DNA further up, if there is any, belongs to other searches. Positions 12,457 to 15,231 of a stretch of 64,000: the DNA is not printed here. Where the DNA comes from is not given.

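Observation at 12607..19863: Histidine kinase carrying a complete ABC-transporter ATPase cassette, encoded next to the transporter whose ATPase it duplicates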

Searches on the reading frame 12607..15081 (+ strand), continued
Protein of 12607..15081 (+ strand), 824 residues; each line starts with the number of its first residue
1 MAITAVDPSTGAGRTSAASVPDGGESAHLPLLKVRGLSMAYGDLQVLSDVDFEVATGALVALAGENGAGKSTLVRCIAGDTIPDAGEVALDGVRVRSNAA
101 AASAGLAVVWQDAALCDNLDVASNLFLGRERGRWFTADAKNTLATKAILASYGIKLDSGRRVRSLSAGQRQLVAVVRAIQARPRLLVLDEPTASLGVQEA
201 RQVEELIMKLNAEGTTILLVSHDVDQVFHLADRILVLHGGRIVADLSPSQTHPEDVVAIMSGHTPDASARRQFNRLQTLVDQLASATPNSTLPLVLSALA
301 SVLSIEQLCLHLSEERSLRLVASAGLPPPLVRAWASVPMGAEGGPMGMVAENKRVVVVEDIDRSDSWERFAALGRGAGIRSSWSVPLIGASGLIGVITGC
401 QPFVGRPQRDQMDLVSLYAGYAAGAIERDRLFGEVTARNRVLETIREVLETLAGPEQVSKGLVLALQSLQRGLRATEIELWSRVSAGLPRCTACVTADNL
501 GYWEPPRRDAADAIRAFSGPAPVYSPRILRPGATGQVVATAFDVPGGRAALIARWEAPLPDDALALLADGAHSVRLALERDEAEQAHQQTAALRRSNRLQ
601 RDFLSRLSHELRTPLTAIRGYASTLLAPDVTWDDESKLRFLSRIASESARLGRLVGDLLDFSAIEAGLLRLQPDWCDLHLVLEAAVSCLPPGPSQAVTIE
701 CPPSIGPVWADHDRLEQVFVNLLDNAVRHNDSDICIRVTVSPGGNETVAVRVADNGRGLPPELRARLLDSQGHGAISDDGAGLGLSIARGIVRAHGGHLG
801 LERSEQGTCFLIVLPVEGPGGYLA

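Call 9: find_related_loci(query=A1, collection=genome_contigs, flank=10000)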
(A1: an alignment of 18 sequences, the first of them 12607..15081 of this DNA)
Query A1 (824 aa) in genome_contigs; peptide patterns used: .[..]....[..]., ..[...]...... (x = any residue, [..] = any of these).
599 stretches matched a pattern (row limit reached: there are more); 487 encode a relative of the query (tblastn E <= 1e-3); the best 80 are kept; 80 distinct loci.
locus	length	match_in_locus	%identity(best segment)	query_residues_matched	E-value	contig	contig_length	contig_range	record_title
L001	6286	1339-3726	80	30-824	0e+0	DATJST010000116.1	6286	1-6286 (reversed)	MAG TPA_asm: Acidimicrobiales bacterium isolate SMAG_U15000 k141_2487536, whole genome shotgun sequence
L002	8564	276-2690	69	18-820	0e+0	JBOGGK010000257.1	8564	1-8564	MAG: Acidimicrobiales bacterium isolate TC-S_metabat2.bin.17 k127_2015478, whole genome shotgun sequence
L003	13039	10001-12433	70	15-824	0e+0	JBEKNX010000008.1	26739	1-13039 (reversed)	MAG: Acidimicrobiales bacterium isolate SPRUCE 427 SPRUCE_427_8, whole genome shotgun sequence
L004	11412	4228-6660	70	15-824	0e+0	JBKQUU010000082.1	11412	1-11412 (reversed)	MAG: Acidimicrobiales bacterium isolate SEr2D2E2F__bin_181 SEr2D2E2F_000000086287, whole genome shotgun sequence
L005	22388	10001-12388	70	30-824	0e+0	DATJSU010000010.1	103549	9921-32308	MAG TPA_asm: Acidimicrobiales bacterium isolate SMAG_U15001 k141_569837, whole genome shotgun sequence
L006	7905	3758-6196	65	10-819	0e+0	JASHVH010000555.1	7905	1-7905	MAG: Acidimicrobiales bacterium isolate JOPF200 JOPF_AWAY_contig_1476010, whole genome shotgun sequence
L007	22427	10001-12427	68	1-824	0e+0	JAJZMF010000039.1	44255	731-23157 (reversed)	MAG: Actinomycetes bacterium isolate MAS3.bin16 NODE_1479_length_44255_cov_5.895214, whole genome shotgun sequence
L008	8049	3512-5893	66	31-823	0e+0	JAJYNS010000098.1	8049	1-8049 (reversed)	MAG: Actinomycetes bacterium isolate DBS2-4.bin87 NODE_16409_length_8049_cov_14.0304, whole genome shotgun sequence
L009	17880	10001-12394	64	27-819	0e+0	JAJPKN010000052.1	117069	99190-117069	MAG: Actinomycetota bacterium isolate Centralia_MAG_82 k107_32567799, whole genome shotgun sequence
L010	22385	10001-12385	65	30-824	0e+0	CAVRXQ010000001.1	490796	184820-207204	MAG: uncultured Acidimicrobiaceae bacterium isolate MFD02248.bin.1.65 genome assembly, contig: contig_29287, whole genom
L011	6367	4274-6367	69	26-720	0e+0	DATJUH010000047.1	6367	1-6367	MAG TPA_asm: Acidimicrobiales bacterium isolate SMAG_U15041 k141_639376, whole genome shotgun sequence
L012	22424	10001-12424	63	12-819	0e+0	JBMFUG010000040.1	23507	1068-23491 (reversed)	MAG: Acidimicrobiales bacterium isolate KM4347-33 NODE_40_length_23507_cov_4.315365, whole genome shotgun sequence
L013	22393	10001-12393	67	30-819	0e+0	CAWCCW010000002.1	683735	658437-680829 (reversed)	MAG: uncultured Acidimicrobiaceae bacterium isolate MFD04434.bin.2.36 genome assembly, contig: contig_10497, whole genom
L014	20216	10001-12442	64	9-820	0e+0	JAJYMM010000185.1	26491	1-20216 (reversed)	MAG: Actinomycetes bacterium isolate DBS2-4.bin131 NODE_3053_length_26491_cov_4.09835, whole genome shotgun sequence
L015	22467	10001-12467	92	1-824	0e+0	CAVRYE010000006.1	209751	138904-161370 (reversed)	MAG: uncultured Acidimicrobiaceae bacterium isolate MFD04780.bin.1.197 genome assembly, contig: contig_12256, whole geno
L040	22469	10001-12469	53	12-820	0e+0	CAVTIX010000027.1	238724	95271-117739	MAG: uncultured Actinomycetes bacterium isolate MFD05841.bin.2.14 genome assembly, contig: contig_67726, whole genome sh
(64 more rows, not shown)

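Call 32: predict_structure(alignment_id=A2)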
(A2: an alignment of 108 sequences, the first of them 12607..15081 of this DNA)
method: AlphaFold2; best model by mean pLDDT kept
length: 824 residues; sequences in the alignment: 108
mean_pLDDT: 82.1   pTM: 0.40
mean pLDDT of the five models: 82.1, 79.4, 79.3, 79.2, 78.3
residues with pLDDT >= 90: 337; 70-90: 363; 50-70: 59; < 50: 65
segments of 3 or more residues with pLDDT < 50: 1-27, 267-271, 282-289, 666-673, 771-778, 819-824
pLDDT, mean of each block of 10 residues (from residue 1): 31 30 49 96 93 96 92 95 94 90 92 82 84 68 87 86 89 90 93 84 91 94 93 95 92 85 62 51 46 79 88 92 92 94 94 94 92 94 93 93 88 84 79 73 81 81 94 94 87 94 88 88 78 82 91 91 89 89 81 69 71 80 81 82 81 69 46 65 90 89 79 88 86 87 85 89 72 48 79 87 88 74 32
secondary structure, 60 per line:
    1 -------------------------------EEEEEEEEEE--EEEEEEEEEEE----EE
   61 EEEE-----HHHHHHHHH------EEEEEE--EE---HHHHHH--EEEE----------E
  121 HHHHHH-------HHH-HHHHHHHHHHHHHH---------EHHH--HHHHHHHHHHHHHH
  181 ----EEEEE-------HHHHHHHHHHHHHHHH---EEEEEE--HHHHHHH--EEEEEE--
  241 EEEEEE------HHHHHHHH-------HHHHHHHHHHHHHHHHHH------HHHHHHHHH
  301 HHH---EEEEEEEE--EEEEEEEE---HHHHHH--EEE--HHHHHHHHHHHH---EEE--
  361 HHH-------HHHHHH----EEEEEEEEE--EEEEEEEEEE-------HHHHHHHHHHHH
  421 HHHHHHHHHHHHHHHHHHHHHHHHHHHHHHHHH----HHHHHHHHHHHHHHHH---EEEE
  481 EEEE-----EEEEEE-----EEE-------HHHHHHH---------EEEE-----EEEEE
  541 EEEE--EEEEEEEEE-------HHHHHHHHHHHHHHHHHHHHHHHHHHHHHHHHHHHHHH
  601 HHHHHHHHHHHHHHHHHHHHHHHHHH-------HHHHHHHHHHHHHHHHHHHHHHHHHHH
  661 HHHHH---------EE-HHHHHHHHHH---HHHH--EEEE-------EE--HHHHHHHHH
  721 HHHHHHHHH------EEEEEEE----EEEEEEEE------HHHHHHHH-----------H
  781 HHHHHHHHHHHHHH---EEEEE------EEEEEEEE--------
elements in order (helices of 4 or more, strands of 3 or more residues): E32-41 E44-54 E59-64 H70-78 E85-90 H98-103 E106-109 H121-126 H138-151 H167-180 E185-189 H197-212 E216-221 H224-230 E233-238 E241-246 H253-260 H268-285 H292-303 E307-314 E317-324 H328-333 E336-338 H341-352 E356-358 H371-376 E381-389 E392-401 H409-453 H458-473 E477-484 E490-495 E501-503 H511-517 E527-530 E536-544 E547-555 H563-626 H634-665 H678-687 H691-694 E697-700 H712-729 E736-742 E747-754 H761-768 H780-794 E798-802 E809-816

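Call 40: fold_search(model_id=the predicted structure, library=pdb)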
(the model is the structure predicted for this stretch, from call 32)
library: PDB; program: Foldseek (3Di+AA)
matches with E <= 10: 1977; with E <= 0.001: 1703
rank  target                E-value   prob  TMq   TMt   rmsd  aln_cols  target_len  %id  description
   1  8upk_A                2.6e-21  1.00  0.29  0.32  23.1       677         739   16  Pr/Pfr heterodimer (hybrid) state of Stigmatella aurantiaca bacteriophytochrome 2 (released 2024-09-25)
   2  9j4r_B                2.7e-21  1.00  0.25  0.59  14.4       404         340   24  Cryo-EM structure of ferric ion importer, FbpBC, from Thermus thermophilus (released 2025-08-13)
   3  9eut_A                1.6e-20  1.00  0.25  0.28  21.6       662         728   16  Cryo-EM structure of the full-length Pseudomonas aeruginosa bacteriophytochrome in its Pr state (released 2024-09-04)
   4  5x3x_A                2.0e-19  1.00  0.26  0.70   8.0       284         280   28  2.8A resolution structure of a cobalt energy-coupling factor transporter-CbiMQO (released 2017-04-05)
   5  5x40_A                4.4e-19  1.00  0.26  0.72   7.7       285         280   28  Structure of a CbiO dimer bound with AMPPCP (released 2017-04-05)
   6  5x3x_a                4.9e-19  1.00  0.26  0.71   7.4       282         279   28  2.8A resolution structure of a cobalt energy-coupling factor transporter-CbiMQO (released 2017-04-05)
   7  4u02_A                5.7e-19  1.00  0.26  0.83   3.4       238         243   30  Crystal structure of apo-TTHA1159 (released 2015-05-13)
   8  4u00                  1.0e-18  1.00  0.26  0.83   3.4       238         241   29  Crystal structure of TTHA1159 in complex with ADP (released 2015-05-13)
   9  3fvq_A                1.3e-18  1.00  0.25  0.58   3.6       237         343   33  Crystal structure of the nucleotide binding domain FbpC complexed with ATP (released 2009-08-25)
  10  6z63_A                2.0e-18  1.00  0.25  0.84   3.1       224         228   27  FtsE structure from Streptococus pneumoniae in complex with ADP at 1.57 A resolution (spacegroup P 21) (released 2020-09-02)
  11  5x41_C                2.1e-18  1.00  0.26  0.75   6.0       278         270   28  3.5A resolution structure of a cobalt energy-coupling factor transporter using LCP method-CbiMQO (released 2017-04-19)
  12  3fvq_B                2.5e-18  1.00  0.26  0.58   3.5       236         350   34  Crystal structure of the nucleotide binding domain FbpC complexed with ATP (released 2009-08-25)
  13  2olj_A                2.9e-18  1.00  0.26  0.82   3.7       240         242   28  ABC Protein ArtP in complex with ADP/Mg2+ (released 2008-01-15)
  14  6xbd_I                3.3e-18  1.00  0.26  0.78   3.0       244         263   27  Cryo-EM structure of MlaFEDB in nanodiscs with phospholipid substrates (released 2020-07-01)
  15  4yms_A                3.5e-18  1.00  0.26  0.83   3.5       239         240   28  Crystal structure of an amino acid ABC transporter (released 2015-04-22)
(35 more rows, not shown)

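Call 42: search_protein_representatives(protein=window:12607-15081:+)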
Query: 824 residues. Proteins with E-value up to 0.001 (for the whole library): 1707160; up to 1e-10: 809496; up to 1e-30: 15547. The best 150 are listed.
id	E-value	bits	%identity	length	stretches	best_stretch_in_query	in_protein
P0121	3.6e-239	812.4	54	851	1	19-818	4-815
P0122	4.9e-198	676.3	53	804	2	20-480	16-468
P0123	2.8e-197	673.8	49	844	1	17-819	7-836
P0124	4.4e-195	666.6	48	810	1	26-818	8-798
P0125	4.3e-193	660.0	47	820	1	26-818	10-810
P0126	3.2e-192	657.1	48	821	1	18-817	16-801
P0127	2.1e-190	651.1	48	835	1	28-817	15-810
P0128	3.1e-187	640.6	49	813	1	31-817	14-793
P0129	4.1e-186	636.9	49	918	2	10-740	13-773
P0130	1.3e-185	635.3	46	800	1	30-819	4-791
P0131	4.9e-183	626.7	51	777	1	44-819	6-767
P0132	4.9e-181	620.1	44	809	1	31-819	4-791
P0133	1.1e-180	618.9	45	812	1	30-819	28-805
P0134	5.6e-179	613.3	46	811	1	28-817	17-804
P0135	9.0e-174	596.1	53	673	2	29-429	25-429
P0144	1.9e-148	512.4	44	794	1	29-820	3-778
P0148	1.7e-141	489.4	40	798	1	32-817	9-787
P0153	2.1e-134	465.9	39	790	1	31-818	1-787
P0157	1.1e-130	453.6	41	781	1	47-816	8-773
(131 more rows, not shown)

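Call 45: find_encoding_contigs(protein=P0153, flank=8000, max_places=3)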
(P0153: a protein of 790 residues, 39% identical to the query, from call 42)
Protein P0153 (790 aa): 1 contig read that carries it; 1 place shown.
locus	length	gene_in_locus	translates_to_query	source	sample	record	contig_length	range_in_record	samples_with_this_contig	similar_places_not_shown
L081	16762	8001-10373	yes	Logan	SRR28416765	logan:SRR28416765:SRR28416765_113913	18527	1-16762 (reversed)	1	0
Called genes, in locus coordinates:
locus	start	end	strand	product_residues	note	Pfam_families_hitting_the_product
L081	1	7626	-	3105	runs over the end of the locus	PF03534:SpvB, PF01839:FG-GAP (faint), PF12256:TcdB_toxin_midN, PF05593:RHS_repeat, PF25023:TEN_YD-shell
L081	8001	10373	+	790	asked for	PF00005:ABC_tran, PF13304:AAA_21 (faint), PF00512:HisKA, PF02518:HATPase_c, PF13581:HATPase_c_2 (weak)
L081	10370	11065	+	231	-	PF00072:Response_reg, PF00486:Trans_reg_C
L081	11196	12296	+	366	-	PF13407:Peripla_BP_4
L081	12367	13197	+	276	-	PF02463:SMC_N (weak), PF00005:ABC_tran, PF13304:AAA_21 (faint)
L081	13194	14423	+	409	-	PF02653:BPD_transp_2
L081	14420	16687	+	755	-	PF19471:DUF6008, PF01839:FG-GAP (faint), PF13517:FG-GAP_3, PF07593:UnbV_ASPIC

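Call 46: find_encoding_contigs(protein=P0148, flank=8000, max_places=3)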
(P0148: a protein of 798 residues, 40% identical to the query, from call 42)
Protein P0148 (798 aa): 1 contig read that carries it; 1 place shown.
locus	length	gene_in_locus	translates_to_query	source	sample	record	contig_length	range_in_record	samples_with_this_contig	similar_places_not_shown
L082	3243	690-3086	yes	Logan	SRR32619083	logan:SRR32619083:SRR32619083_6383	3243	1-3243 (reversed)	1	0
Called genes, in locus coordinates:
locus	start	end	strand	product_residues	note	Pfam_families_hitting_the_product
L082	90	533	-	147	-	PF09346:SMI1_KNR4 (weak)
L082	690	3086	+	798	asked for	PF00005:ABC_tran, PF13304:AAA_21 (faint), PF00512:HisKA, PF02518:HATPase_c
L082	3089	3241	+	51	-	?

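Call 47: find_encoding_contigs(protein=P0157, flank=8000, max_places=3)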
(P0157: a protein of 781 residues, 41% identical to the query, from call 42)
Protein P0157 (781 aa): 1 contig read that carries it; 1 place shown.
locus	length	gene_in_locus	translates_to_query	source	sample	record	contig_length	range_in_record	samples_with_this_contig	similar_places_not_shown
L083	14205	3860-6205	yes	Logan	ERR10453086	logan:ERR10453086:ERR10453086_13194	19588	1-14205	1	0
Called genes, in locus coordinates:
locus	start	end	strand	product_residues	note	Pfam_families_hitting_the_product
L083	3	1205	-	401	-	?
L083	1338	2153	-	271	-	PF08220:HTH_DeoR, PF00455:DeoRC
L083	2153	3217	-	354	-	PF08240:ADH_N, PF16912:Glu_dehyd_C, PF00107:ADH_zinc_N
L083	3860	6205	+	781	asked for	PF00005:ABC_tran, PF13304:AAA_21 (faint), PF13185:GAF_2 (weak), PF00512:HisKA, PF02518:HATPase_c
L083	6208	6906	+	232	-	PF00072:Response_reg, PF00486:Trans_reg_C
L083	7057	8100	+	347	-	PF02653:BPD_transp_2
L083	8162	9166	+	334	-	PF13407:Peripla_BP_4, PF13458:Peripla_BP_6 (weak)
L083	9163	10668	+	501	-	PF00005:ABC_tran, PF13304:AAA_21 (faint), PF00005:ABC_tran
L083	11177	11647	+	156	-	PF00067:p450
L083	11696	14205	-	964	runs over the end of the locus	PF13191:AAA_16, PF13424:TPR_12 (faint), PF00196:GerE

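Call 48: find_encoding_contigs(protein=P0144, flank=8000, max_places=3)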
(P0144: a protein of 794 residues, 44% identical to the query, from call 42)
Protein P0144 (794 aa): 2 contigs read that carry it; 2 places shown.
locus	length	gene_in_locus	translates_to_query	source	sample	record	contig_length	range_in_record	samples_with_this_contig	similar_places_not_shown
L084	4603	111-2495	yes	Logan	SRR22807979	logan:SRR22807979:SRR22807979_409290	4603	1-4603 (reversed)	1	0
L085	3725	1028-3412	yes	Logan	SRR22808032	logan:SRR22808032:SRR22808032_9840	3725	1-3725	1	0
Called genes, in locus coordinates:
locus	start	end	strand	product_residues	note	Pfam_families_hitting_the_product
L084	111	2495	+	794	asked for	PF00005:ABC_tran, PF02463:SMC_N (faint), PF13304:AAA_21 (faint), PF01590:GAF, PF13185:GAF_2, PF00512:HisKA, PF02518:HATPase_c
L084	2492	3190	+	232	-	PF00072:Response_reg, PF00486:Trans_reg_C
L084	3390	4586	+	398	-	PF13407:Peripla_BP_4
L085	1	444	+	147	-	?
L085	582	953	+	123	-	PF13564:DoxX_2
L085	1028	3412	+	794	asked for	PF00005:ABC_tran, PF02463:SMC_N (faint), PF13304:AAA_21 (faint), PF01590:GAF, PF13185:GAF_2, PF00512:HisKA, PF02518:HATPase_c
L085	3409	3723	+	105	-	?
